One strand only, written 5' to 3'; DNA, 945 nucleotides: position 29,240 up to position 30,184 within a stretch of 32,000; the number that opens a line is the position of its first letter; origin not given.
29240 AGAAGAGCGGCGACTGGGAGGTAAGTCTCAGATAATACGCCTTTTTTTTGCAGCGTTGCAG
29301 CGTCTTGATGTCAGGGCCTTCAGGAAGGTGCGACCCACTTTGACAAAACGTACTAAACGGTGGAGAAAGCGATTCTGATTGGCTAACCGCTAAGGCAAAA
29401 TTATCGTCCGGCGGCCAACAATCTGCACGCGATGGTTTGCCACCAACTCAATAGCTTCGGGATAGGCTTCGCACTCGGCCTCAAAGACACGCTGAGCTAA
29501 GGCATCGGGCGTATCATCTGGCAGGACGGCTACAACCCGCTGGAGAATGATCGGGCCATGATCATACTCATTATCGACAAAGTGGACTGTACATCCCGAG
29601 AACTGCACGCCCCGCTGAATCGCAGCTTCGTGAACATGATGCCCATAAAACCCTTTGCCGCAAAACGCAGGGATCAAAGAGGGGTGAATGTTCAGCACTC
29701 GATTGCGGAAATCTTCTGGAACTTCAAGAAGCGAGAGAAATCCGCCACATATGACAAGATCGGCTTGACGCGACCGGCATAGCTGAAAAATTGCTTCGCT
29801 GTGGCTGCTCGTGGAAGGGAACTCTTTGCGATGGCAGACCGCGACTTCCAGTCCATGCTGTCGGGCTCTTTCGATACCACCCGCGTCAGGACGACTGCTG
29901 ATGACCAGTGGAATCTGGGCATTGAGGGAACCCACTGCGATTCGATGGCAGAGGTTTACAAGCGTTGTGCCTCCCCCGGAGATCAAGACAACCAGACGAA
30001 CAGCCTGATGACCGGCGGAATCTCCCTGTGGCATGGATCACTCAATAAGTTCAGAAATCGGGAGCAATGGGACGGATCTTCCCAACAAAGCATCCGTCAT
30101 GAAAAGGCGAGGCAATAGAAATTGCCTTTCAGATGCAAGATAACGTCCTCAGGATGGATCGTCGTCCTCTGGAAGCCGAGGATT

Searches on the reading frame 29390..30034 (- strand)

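Call 6: search_protein_families(library=pfam, proteins=[window:29390-30034:-], max_evalue=0.01)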
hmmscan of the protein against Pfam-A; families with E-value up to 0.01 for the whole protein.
window:29390-30034:- (214 aa): 1 family
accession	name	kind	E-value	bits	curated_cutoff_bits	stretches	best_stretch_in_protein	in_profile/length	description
PF00551.24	Formyl_trans_N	-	3e-44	151.4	26.1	1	13-195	2-181/181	Formyl transferase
